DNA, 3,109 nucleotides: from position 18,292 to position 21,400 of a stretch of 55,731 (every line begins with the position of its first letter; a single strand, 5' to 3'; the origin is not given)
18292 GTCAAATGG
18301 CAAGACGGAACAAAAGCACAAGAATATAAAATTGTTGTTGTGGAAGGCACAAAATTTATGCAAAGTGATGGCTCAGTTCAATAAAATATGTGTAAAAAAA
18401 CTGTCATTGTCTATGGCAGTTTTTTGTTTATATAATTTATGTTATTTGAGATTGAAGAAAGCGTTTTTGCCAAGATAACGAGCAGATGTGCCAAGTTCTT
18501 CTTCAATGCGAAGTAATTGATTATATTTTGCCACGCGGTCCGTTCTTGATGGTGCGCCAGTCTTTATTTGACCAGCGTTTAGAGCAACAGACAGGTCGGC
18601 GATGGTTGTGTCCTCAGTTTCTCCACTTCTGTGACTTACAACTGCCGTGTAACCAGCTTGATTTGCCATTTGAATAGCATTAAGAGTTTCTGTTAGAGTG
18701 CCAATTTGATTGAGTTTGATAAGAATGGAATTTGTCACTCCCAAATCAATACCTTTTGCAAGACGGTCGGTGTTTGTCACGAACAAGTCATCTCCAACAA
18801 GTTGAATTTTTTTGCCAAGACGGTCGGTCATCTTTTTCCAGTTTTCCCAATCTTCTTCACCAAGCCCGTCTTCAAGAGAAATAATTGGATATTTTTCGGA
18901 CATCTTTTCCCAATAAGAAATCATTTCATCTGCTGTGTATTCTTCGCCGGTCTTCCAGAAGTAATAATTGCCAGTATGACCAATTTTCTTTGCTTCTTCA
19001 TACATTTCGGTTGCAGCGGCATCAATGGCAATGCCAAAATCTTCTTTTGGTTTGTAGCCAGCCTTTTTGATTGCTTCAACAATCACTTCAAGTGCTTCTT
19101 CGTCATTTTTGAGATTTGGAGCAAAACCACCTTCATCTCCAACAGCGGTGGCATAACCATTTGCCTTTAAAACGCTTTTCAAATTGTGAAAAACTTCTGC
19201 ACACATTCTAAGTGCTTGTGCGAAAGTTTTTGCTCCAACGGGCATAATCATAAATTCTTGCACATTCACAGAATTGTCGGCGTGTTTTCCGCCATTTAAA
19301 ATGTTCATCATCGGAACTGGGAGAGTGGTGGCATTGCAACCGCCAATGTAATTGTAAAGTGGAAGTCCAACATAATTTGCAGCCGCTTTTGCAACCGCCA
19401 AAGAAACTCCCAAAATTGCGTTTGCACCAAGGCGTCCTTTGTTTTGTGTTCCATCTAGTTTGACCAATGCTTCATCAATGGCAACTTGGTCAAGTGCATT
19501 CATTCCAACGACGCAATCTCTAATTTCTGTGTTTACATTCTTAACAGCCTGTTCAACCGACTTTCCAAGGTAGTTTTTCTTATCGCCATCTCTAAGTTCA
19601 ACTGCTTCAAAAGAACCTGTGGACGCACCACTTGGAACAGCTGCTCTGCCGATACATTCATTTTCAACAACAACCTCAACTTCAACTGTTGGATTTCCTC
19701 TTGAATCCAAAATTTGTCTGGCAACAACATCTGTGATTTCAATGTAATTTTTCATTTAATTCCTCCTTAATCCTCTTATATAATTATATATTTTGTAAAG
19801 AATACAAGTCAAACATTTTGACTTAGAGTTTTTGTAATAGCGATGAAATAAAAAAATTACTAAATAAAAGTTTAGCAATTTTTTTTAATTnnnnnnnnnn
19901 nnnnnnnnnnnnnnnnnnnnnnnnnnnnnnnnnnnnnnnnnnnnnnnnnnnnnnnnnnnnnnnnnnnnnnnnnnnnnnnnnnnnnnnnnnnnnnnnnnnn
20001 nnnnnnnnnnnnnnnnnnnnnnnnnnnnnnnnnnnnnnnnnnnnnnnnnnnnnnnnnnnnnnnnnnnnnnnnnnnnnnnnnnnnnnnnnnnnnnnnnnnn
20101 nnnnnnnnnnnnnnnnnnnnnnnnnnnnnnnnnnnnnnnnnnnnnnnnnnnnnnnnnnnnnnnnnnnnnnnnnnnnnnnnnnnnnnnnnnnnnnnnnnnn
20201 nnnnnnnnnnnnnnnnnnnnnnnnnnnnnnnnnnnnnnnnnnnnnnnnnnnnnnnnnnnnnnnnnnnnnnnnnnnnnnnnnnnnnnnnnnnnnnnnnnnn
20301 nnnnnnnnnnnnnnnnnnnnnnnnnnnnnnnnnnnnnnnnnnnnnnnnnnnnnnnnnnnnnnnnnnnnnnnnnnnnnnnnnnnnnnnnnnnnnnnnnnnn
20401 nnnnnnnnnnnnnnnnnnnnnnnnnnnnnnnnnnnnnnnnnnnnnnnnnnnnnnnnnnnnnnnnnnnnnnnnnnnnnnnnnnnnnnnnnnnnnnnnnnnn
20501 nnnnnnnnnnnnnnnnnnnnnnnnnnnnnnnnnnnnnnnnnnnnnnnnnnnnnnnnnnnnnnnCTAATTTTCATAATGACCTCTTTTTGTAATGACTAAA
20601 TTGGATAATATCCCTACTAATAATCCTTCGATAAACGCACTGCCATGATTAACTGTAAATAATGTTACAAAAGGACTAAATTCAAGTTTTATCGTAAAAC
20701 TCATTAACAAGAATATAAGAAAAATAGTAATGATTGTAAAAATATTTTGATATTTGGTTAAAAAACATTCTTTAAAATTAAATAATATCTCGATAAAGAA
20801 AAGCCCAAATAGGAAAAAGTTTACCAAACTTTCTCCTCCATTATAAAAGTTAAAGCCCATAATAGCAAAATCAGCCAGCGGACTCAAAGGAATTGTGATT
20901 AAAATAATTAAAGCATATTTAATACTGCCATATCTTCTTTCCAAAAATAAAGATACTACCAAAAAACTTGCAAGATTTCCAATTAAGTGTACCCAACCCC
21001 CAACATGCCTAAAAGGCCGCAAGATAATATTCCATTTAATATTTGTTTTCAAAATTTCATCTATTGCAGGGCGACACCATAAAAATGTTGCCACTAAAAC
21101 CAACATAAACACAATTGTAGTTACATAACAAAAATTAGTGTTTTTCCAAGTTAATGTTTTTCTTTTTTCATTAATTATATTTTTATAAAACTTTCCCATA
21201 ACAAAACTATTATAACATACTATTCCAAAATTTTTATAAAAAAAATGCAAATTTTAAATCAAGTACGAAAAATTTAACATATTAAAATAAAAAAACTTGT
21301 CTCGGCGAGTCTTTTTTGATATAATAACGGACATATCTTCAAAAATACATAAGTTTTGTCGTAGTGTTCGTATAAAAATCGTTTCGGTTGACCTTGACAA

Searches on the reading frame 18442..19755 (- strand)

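Call 35: search_protein_families(library=pfam, proteins=[window:18442-19755:-], max_evalue=0.00001)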
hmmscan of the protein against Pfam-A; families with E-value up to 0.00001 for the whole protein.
window:18442-19755:- (437 aa): 2 families
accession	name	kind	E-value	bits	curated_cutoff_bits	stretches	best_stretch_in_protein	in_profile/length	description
PF00113.28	Enolase_C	-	2.3e-131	437.9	21.5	1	143-433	2-293/296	Enolase, C-terminal TIM barrel domain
PF03952.21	Enolase_N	-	1.4e-59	200.4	35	1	7-137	1-131/131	Enolase, N-terminal domain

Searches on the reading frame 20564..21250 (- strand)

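Call 35: search_protein_families(library=pfam, proteins=[window:20564-21250:-], max_evalue=0.00001)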
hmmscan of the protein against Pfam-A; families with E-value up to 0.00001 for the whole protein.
window:20564-21250:- (228 aa): 1 family
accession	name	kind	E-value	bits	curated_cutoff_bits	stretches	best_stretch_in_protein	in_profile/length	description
PF01694.28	Rhomboid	-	3.7e-08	34.1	22.6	1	73-220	5-140/143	Rhomboid domain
